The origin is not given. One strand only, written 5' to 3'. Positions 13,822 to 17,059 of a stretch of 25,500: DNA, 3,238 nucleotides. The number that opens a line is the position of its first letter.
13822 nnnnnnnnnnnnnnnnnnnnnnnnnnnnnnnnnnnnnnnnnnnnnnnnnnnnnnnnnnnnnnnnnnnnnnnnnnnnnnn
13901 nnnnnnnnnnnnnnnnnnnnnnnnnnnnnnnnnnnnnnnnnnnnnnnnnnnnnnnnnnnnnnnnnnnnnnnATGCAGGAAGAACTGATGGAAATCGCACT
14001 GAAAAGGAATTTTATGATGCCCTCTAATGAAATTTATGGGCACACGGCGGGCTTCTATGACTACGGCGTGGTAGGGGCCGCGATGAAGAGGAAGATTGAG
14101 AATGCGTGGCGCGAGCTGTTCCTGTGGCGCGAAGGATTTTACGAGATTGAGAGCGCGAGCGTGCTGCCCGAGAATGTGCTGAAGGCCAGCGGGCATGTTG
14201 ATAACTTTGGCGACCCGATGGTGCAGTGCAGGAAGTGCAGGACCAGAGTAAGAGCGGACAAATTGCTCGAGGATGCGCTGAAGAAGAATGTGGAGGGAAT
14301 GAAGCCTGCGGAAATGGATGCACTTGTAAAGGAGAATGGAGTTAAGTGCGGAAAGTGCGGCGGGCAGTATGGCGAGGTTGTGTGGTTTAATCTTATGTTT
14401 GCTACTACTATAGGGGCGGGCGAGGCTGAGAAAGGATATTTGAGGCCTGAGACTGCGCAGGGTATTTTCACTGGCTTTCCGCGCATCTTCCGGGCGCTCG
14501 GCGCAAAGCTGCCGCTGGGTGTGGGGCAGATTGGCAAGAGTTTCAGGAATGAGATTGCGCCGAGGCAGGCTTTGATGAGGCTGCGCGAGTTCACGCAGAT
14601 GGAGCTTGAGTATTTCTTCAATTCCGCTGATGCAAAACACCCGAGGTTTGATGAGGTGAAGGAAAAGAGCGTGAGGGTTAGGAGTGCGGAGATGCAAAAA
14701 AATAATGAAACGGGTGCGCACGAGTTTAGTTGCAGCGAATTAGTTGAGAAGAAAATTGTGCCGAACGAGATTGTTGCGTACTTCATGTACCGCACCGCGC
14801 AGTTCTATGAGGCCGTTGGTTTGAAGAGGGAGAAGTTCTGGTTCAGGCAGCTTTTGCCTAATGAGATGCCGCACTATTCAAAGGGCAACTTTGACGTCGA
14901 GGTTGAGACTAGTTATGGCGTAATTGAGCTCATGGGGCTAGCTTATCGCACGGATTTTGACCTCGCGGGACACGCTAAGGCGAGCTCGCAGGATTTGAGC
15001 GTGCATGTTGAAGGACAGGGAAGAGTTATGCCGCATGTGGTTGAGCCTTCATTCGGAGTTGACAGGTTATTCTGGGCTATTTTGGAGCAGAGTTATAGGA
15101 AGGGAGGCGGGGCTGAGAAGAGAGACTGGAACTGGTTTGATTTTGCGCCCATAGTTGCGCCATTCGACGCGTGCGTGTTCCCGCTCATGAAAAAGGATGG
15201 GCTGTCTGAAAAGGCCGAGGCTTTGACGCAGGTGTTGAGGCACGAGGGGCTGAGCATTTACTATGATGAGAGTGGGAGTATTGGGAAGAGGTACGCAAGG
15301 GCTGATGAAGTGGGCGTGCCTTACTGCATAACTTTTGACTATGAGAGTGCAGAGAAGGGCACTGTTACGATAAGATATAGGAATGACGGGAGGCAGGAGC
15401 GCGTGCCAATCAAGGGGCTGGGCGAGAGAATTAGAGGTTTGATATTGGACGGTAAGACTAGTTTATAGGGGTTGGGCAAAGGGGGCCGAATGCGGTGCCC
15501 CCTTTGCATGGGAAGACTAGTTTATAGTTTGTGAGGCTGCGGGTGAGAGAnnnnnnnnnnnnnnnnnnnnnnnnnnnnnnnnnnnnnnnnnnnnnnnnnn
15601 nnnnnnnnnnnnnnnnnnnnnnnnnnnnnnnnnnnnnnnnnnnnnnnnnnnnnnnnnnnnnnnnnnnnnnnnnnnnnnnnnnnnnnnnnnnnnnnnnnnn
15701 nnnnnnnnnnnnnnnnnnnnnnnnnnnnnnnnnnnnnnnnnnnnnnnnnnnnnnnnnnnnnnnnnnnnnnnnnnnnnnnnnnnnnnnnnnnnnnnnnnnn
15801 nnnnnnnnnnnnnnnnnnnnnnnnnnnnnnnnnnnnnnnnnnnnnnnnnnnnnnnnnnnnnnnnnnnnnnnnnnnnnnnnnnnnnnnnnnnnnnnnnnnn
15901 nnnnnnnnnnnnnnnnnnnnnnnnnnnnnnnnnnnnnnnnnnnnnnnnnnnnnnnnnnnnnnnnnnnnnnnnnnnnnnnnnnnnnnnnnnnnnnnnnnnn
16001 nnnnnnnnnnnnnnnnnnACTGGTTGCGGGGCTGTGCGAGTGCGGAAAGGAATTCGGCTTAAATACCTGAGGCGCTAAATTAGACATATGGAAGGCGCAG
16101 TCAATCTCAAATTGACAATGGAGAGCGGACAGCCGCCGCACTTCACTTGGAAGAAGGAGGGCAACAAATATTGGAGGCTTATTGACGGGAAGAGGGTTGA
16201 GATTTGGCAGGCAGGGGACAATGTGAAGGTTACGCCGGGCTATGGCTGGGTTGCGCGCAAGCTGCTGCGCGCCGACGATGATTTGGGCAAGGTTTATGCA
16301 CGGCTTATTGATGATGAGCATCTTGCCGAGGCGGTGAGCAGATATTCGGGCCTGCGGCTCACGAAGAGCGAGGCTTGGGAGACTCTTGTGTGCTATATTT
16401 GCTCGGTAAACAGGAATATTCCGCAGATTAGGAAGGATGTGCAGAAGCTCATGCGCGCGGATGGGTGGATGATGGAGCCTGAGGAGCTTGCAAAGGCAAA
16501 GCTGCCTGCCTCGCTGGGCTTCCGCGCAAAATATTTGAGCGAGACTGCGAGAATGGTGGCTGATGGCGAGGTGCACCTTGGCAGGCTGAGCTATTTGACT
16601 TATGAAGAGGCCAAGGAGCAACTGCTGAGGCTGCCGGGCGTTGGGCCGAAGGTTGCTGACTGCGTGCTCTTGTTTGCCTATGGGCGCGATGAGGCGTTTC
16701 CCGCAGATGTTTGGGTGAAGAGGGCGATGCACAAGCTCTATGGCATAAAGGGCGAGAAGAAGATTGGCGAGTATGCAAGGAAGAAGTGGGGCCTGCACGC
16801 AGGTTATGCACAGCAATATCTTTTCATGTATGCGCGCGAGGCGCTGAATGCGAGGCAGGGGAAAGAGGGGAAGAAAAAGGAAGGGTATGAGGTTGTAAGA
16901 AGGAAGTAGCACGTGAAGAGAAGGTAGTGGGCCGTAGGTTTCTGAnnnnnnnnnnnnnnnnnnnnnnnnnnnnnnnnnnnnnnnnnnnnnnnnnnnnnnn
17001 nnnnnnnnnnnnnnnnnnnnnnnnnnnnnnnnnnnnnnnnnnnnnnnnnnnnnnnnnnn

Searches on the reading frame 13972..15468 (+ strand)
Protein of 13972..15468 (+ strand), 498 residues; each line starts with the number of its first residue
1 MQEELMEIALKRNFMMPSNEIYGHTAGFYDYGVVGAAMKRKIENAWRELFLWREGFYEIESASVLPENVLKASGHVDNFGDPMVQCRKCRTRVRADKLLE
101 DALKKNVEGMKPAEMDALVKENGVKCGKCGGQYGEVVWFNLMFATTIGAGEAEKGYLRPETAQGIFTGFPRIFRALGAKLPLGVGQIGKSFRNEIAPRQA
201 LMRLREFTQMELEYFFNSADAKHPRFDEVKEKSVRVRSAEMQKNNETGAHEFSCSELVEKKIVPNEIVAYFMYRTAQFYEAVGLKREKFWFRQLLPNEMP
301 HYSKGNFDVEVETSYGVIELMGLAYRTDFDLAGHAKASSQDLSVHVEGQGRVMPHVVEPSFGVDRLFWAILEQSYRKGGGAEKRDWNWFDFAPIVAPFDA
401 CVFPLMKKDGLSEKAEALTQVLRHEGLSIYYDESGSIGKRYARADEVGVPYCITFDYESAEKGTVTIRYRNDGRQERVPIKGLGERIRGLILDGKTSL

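Call 24: search_protein_families(library=pfam, proteins=[window:13972-15468:+])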
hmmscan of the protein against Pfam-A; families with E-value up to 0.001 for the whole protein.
window:13972-15468:+ (498 aa): 2 families
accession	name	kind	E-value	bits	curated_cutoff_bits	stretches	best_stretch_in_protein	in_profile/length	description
PF03129.25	HGTP_anticodon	-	7.3e-21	74.6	21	1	400-488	2-92/94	Anticodon binding domain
PF00587.30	tRNA-synt_2b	-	1.8e-08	35.1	29.3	1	153-372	9-177/179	tRNA synthetase class II core domain (G, H, P, S and T)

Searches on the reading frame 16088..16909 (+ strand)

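Call 24: search_protein_families(library=pfam, proteins=[window:16088-16909:+])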
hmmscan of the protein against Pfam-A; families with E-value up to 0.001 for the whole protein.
window:16088-16909:+ (273 aa): 3 families
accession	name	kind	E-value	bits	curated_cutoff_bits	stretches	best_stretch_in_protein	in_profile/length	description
PF07934.18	OGG_N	-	2e-08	34.8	23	1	4-100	8-115/115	8-oxoguanine DNA glycosylase, N-terminal domain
PF00730.31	HhH-GPD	-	1.3e-07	32.3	26.2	1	129-233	36-105/108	HhH-GPD superfamily base excision DNA repair protein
PF00633.29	HHH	-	3.2e-05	24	24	1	177-196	11-30/30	Helix-hairpin-helix motif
